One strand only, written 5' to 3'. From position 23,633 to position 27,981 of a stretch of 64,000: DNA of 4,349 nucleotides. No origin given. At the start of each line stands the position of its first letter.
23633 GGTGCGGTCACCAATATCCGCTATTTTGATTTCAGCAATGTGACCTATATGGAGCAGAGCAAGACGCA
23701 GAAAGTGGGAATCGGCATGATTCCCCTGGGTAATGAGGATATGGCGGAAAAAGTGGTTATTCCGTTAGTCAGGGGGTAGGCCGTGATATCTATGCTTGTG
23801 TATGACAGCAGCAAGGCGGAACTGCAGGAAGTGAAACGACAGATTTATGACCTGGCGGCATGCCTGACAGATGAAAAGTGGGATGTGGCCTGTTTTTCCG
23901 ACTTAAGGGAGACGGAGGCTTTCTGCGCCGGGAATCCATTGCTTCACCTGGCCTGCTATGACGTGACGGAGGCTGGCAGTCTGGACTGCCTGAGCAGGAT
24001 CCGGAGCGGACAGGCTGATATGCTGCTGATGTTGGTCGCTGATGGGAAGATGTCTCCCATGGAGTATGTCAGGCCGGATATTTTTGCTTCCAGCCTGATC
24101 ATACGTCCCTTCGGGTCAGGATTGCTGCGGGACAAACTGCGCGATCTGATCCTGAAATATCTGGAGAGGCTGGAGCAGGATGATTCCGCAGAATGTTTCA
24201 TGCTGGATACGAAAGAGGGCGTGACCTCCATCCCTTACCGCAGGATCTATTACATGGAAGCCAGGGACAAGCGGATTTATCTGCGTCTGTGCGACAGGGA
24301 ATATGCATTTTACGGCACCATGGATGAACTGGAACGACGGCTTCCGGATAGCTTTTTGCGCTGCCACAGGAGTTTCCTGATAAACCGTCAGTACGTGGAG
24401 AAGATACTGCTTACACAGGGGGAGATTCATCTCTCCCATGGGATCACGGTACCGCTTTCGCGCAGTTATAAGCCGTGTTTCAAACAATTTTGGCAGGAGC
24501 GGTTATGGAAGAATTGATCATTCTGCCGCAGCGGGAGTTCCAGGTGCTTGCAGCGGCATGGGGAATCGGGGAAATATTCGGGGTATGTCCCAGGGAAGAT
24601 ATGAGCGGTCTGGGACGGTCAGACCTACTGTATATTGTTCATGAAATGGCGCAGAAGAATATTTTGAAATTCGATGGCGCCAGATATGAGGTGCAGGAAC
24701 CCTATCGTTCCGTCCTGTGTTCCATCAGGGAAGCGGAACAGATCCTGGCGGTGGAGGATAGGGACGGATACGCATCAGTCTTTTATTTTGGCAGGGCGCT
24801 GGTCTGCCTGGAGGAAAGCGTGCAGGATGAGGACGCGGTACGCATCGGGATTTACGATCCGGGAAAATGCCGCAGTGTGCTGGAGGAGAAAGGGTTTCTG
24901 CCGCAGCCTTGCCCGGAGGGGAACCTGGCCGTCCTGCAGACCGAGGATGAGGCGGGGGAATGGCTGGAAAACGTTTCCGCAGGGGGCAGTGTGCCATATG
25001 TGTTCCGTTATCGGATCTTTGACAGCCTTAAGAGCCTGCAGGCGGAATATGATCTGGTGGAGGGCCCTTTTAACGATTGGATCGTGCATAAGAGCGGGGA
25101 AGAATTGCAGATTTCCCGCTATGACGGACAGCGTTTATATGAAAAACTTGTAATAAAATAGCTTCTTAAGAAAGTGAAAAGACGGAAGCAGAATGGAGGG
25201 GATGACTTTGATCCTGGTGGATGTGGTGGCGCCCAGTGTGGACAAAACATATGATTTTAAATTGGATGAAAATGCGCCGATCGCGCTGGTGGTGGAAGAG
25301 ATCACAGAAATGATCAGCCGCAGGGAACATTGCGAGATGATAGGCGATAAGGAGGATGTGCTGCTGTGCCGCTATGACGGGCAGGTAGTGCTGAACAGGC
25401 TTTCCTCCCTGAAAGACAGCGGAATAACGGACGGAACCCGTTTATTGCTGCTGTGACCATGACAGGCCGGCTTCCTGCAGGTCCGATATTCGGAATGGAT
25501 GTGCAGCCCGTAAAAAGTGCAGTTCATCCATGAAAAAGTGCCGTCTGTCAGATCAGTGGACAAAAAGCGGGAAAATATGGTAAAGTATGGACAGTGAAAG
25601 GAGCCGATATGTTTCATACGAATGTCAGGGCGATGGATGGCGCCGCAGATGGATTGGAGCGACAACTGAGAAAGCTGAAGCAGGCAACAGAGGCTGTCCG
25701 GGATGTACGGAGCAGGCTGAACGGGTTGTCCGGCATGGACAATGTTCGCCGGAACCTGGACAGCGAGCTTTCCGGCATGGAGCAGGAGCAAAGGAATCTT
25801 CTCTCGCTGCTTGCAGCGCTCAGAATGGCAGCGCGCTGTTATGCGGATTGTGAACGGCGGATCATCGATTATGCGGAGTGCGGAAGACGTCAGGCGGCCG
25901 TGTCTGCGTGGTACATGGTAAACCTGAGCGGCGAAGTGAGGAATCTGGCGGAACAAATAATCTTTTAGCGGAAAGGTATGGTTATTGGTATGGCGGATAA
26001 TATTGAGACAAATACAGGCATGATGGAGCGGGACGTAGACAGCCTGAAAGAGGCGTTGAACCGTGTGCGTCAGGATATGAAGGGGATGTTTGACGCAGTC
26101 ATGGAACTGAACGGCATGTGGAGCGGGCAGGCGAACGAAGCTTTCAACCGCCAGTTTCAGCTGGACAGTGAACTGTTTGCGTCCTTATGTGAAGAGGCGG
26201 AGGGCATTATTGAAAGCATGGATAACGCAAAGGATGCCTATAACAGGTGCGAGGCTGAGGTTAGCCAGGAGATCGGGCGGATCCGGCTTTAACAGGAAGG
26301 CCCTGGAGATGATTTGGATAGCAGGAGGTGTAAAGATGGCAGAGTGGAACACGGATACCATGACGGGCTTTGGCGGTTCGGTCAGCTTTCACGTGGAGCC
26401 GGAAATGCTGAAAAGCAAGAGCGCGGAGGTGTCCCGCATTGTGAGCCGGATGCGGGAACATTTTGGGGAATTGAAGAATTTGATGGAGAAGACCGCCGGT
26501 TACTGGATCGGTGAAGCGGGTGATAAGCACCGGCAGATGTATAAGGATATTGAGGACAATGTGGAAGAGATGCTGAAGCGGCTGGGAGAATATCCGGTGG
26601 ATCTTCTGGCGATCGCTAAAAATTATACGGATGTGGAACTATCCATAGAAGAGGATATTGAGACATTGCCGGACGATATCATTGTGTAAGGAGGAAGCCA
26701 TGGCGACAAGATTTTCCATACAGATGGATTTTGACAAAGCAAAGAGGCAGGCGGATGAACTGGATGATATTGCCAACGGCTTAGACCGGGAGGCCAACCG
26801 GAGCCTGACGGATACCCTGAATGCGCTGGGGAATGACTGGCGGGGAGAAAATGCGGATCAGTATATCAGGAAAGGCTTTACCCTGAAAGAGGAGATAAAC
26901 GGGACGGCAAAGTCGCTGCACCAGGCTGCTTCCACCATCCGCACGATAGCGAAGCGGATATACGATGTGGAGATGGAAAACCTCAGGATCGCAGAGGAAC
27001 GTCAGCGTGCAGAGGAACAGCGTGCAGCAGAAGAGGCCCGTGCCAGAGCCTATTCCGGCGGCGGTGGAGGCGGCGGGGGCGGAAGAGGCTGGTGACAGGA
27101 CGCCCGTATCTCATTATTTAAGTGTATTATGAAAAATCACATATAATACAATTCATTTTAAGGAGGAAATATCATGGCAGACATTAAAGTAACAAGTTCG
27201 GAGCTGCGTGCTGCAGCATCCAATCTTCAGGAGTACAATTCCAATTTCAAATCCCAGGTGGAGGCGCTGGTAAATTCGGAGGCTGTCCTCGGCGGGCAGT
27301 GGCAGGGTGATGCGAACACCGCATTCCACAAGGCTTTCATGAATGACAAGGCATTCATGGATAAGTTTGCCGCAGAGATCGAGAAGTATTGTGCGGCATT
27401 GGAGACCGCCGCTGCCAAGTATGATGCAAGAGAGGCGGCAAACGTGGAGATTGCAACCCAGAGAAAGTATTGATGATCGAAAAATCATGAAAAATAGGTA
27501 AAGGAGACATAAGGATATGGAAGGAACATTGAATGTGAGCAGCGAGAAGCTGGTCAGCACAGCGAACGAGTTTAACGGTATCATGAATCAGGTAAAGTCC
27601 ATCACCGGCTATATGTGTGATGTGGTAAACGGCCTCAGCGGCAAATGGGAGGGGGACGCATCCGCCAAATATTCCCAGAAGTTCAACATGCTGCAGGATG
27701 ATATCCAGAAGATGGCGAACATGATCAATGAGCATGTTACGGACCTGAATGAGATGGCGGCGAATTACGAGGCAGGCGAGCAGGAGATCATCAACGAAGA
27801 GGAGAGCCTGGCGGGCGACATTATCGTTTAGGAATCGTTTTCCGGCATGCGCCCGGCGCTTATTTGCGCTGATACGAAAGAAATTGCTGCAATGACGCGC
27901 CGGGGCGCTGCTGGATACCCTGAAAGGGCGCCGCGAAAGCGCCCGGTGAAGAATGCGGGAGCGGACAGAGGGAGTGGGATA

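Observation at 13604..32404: Atypical T7SSb-like locus nested in a vWA / Ser-Thr kinase / PP2C / FHA signalling module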

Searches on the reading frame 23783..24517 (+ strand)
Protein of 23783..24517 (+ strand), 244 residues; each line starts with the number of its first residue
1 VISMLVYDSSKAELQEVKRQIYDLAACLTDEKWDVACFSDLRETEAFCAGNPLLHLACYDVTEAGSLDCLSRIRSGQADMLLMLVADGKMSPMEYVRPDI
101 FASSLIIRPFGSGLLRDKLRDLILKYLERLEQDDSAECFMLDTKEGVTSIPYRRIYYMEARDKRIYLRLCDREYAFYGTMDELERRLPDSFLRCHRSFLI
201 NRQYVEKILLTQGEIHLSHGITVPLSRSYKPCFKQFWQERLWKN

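Call 4: search_protein_families(library=pfam, max_evalue=0.01, proteins=[window:23783-24517:+])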
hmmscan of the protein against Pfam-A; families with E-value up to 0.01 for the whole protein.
window:23783-24517:+ (244 aa): 1 family
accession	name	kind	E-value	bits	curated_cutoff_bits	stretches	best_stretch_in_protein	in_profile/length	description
PF04397.21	LytTR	-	8e-23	81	22.6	1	147-237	3-97/98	LytTr DNA-binding domain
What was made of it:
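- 23783..24517 (+): LytTR DNA-binding regulator with an atypical receiver-like N-terminal domain (TsiN-like). LytTR E 8e-23 (call 4).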

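Call 67: search_protein_families(library=ncbifam, max_evalue=0.01, proteins=[window:23783-24517:+])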
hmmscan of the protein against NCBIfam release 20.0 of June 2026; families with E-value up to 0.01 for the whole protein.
window:23783-24517:+ (244 aa): 3 families
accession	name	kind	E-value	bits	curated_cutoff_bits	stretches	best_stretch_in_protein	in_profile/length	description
NF046049.1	quorum_RR_AgrA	equivalog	1.4e-08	34.6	400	1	126-211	130-216/238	quorum-sensing response regulator AgrA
NF008677.0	PRK11697.1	equivalog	3.5e-06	26.6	246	1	154-234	151-232/238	two-component system response regulator BtsR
NF010684.1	PRK14084.1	equivalog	4.9e-05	23.2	375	1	163-235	174-250/254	response regulator transcription factor LytR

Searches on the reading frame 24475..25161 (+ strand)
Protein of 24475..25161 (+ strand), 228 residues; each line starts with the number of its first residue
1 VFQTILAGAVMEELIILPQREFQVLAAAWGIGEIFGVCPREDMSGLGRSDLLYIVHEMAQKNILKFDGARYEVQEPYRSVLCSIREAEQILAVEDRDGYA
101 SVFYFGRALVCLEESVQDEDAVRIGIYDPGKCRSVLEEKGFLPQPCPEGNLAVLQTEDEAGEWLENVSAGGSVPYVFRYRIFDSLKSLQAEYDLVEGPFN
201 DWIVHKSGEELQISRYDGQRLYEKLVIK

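Call 4: search_protein_families(library=pfam, max_evalue=0.01, proteins=[window:24475-25161:+])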
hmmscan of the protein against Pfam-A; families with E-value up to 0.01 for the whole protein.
window:24475-25161:+ (228 aa): 0 families

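Call 7: search_protein_families(library=ncbifam, max_evalue=0.1, proteins=[window:24475-25161:+])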
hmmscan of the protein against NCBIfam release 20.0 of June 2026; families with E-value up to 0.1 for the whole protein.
window:24475-25161:+ (228 aa): 0 families

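Call 32: find_homologous_proteins(query=window:24505-25161:+, max_evalue=0.001)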
Query window:24505-25161:+ (218 aa): 6 proteins with E <= 0.001 among 194 candidates.
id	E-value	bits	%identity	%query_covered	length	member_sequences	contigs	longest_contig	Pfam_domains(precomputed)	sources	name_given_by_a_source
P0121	2.5e-141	487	100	100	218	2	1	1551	-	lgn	-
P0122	1.3e-76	275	63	95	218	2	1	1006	-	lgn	-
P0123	1.4e-75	272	63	95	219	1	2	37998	-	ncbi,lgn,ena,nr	ncbi:MAG: hypothetical protein K2K63_18120 [Acetatifactor sp.]|nr:hypothetical protein [Acetatifacto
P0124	3.2e-73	264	61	95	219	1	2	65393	-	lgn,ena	-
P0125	1.5e-72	262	62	99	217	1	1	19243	-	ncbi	-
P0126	2.7e-67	245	59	99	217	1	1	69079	-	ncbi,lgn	-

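Call 35: search_solved_structures(query=A1, max_evalue=10)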
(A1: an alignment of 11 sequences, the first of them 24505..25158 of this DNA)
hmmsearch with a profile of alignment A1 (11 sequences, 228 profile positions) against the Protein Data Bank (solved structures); distinct sequences matched with E-value up to 10: 1.
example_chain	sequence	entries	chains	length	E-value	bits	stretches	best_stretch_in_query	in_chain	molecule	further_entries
1y19_B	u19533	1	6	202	0.15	14.9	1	121-216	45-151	Talin 1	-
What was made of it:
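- Tried and rejected: A sequence-profile search of that family against PDB found nothing (call 35).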

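Call 36: find_homologous_proteins(query=A1, max_evalue=0.001)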
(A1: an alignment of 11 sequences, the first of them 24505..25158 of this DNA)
Query A1 (11 sequences) (218 aa, profile of the alignment): 11 proteins with E <= 0.001 among 5692 candidates.
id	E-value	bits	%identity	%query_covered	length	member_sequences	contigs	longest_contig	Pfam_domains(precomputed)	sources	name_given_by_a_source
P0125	1.4e-86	308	62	99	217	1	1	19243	-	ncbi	-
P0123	1.3e-85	305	63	95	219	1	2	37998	-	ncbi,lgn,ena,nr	ncbi:MAG: hypothetical protein K2K63_18120 [Acetatifactor sp.]|nr:hypothetical protein [Acetatifacto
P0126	2.1e-85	304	59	99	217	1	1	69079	-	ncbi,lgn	-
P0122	3.1e-85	303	63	95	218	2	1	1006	-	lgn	-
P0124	5.9e-85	303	61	95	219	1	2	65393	-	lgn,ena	-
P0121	5.5e-82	293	100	100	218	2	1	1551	-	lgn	-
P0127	8.9e-67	243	22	60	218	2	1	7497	-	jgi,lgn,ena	-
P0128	2.8e-64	235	21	60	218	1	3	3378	-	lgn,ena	-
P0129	1.2e-63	233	25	61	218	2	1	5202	-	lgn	-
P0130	4.0e-49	185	24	45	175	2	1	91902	-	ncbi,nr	ncbi:MAG: hypothetical protein IKM28_05685 [Lachnospiraceae bacterium]|nr:hypothetical protein [Lach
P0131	2.2e-38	150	24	94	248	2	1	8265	-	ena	-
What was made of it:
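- Tried and rejected: Word-indexed homologue searches for the 218-aa unknown protein gave only 6 and then 11 proteins (calls 32, 36).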

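Call 43: predict_structure(alignment_id=A2)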
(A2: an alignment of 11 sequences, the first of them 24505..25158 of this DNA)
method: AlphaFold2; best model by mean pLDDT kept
length: 218 residues; sequences in the alignment: 11
mean_pLDDT: 85.5   pTM: 0.83
mean pLDDT of the five models: 85.5, 85.4, 85.0, 84.7, 84.4
residues with pLDDT >= 90: 102; 70-90: 97; 50-70: 16; < 50: 3
segments of 3 or more residues with pLDDT < 50: none
pLDDT, mean of each block of 10 residues (from residue 1): 83 89 76 79 92 91 93 93 86 94 84 92 92 70 71 76 83 91 85 83 88 90
secondary structure, 60 per line:
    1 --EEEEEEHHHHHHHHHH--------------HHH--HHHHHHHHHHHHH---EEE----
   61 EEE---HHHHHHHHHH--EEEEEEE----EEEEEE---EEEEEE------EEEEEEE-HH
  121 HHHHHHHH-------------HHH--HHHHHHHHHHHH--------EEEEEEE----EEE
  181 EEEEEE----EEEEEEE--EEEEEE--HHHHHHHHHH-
elements in order: E3-8 H9-18 H38-50 E54-56 E61-63 H67-76 E79-85 E90-95 E99-104 E111-117 H119-128 H147-158 E167-173 E178-186 E191-197 E200-205 H208-217

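Call 48: fold_search(model_id=the predicted structure, library=pdb)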
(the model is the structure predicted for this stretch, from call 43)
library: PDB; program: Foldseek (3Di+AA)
matches with E <= 10: 841; with E <= 0.001: 12
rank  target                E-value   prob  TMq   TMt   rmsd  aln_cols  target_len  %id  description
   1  4w4j_B                1.6e-05  1.00  0.59  0.51   8.0       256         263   13  Crystal structure of EspG3 from the ESX-3 type VII secretion system of M. smegmatis (released 2014-10-01)
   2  5vba_A                3.2e-05  1.00  0.55  0.33   7.3       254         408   12  Structure of EspG1 chaperone from the type VII (ESX-1) secretion system determined with the assistance of N-terminal T (released 2017-07-05)
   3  4l4w_B                4.7e-05  1.00  0.61  0.51   8.4       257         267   13  Structure of EspG3 chaperone from the type VII (ESX-3) secretion system (released 2014-06-11)
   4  6vhr_C                4.7e-05  1.00  0.61  0.53   8.1       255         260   14  Structure of PE5-PPE4-EspG3 complex from the type VII (ESX-3) secretion system, space group I422 (released 2020-01-29)
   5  6uuj_C                4.7e-05  1.00  0.60  0.52   7.9       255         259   14  Structure of PE5-PPE4-EspG3 complex from the type VII (ESX-3) secretion system, space group P212121 (released 2020-01-29)
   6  4w4j_A                5.2e-05  1.00  0.57  0.49   8.4       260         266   13  Crystal structure of EspG3 from the ESX-3 type VII secretion system of M. smegmatis (released 2014-10-01)
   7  5dlb                  1.1e-04  1.00  0.62  0.53   8.7       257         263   14  Crystal structure of chaperone EspG3 of ESX-3 type VII secretion system from Mycobacterium marinum M (released 2015-09-23)
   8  4rcl_A                1.3e-04  1.00  0.58  0.51   8.4       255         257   12  Structure of EspG3 chaperone from the type VII (ESX-3) secretion system, space group P43212 (released 2015-09-16)
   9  5xkl                  1.4e-04  1.00  0.60  0.50   8.5       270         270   11  Crystal structure of Rv0289/EspG3 from the ESX-3 type VII secretion system of M. tuberculosis (released 2018-05-16)
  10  4l4w_A                2.2e-04  1.00  0.60  0.52   8.2       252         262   13  Structure of EspG3 chaperone from the type VII (ESX-3) secretion system (released 2014-06-11)
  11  4w4i                  2.8e-04  1.00  0.61  0.51   8.4       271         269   11  Crystal structure of EspG3 from the ESX-3 type VII secretion system of M. tuberculosis (released 2014-10-01)
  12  5sxl                  4.3e-04  1.00  0.56  0.47   8.3       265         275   13  Structure of EspG3 chaperone from the type VII (ESX-3) secretion system, space group P3221 (released 2016-08-24)
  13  3dpt_A                1.1e-02  0.18  0.12  0.10  16.4       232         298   11  COR domain of Rab family protein (Roco) (released 2008-08-12)
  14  1s9c_H                1.1e-02  0.25  0.19  0.17  18.6       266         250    9  Crystal structure analysis of the 2-enoyl-CoA hydratase 2 domain of human peroxisomal multifunctional enzyme type 2 (released 2005-02-15)
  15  3dpu_A                1.1e-02  0.21  0.13  0.08  15.7       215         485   13  RocCOR domain tandem of Rab family protein (Roco) (released 2008-08-12)
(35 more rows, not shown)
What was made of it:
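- Checked: An EspG-like chaperone gene lies at 24505-25161 (calls 43, 48).
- EspG-like fold: calls 43 and 48.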

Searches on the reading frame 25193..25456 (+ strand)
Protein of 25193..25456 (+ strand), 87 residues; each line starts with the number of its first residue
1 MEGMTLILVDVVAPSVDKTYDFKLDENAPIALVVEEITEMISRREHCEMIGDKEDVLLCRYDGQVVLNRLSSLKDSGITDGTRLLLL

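Call 4: search_protein_families(library=pfam, max_evalue=0.01, proteins=[window:25193-25456:+])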
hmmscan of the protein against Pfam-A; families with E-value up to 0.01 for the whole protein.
window:25193-25456:+ (87 aa): 1 family
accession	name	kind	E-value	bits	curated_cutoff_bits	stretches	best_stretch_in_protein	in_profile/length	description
PF08817.16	YukD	-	2.3e-08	35.1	27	1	9-86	4-76/76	WXG100 protein secretion system (Wss), protein YukD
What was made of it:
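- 25193..25456 (+): YukD/EsaB-like ubiquitin-fold protein (TsxB). PF08817 E 2.3e-8 (call 4).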

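Call 7: search_protein_families(library=ncbifam, max_evalue=0.1, proteins=[window:25193-25456:+])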
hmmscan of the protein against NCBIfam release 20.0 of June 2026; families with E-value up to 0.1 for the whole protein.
window:25193-25456:+ (87 aa): 0 families

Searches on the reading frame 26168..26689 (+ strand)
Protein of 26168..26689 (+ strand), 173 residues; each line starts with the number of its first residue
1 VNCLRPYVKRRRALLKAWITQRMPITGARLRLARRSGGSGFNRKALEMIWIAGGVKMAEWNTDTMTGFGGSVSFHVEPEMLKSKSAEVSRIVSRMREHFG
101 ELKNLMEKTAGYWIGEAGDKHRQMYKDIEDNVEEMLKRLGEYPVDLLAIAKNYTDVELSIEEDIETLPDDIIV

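Call 4: search_protein_families(library=pfam, max_evalue=0.01, proteins=[window:26168-26689:+])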
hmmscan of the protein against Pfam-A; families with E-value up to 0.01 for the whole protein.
window:26168-26689:+ (173 aa): 1 family
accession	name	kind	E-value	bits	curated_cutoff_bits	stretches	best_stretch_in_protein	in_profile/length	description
PF06013.18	WXG100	-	2.6e-09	37.6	27.3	1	74-157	2-85/86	Proteins of 100 residues with WXG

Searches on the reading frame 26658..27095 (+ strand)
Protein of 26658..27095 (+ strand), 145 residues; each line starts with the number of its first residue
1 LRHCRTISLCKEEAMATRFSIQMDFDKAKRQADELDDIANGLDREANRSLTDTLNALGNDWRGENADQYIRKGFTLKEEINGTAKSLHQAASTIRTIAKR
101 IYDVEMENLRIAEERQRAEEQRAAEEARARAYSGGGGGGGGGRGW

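Call 4: search_protein_families(library=pfam, max_evalue=0.01, proteins=[window:26658-27095:+])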
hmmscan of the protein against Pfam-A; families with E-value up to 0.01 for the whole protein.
window:26658-27095:+ (145 aa): 2 families
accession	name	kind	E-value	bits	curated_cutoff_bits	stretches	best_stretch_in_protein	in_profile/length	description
PF06013.18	WXG100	-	0.00016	22.3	27.3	1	20-104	1-84/86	Proteins of 100 residues with WXG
PF00823.25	PPE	-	0.0026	18.2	26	1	34-99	29-94/165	PPE family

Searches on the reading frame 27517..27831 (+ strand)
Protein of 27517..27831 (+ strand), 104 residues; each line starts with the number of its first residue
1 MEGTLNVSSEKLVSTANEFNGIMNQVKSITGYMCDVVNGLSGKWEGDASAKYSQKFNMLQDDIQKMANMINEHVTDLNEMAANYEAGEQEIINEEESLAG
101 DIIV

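Call 5: search_protein_families(library=pfam, max_evalue=0.01, proteins=[window:27517-27831:+])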
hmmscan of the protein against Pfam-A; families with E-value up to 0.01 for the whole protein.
window:27517-27831:+ (104 aa): 3 families
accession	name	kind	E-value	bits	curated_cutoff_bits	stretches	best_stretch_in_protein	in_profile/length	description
PF06013.18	WXG100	-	4.4e-12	46.5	27.3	1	5-89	2-86/86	Proteins of 100 residues with WXG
PF00823.25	PPE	-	5.9e-06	26.8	26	1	9-90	20-102/165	PPE family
PF08702.15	Fib_alpha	-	0.0035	18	29.9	1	16-93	41-120/143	Fibrinogen alpha/beta chain family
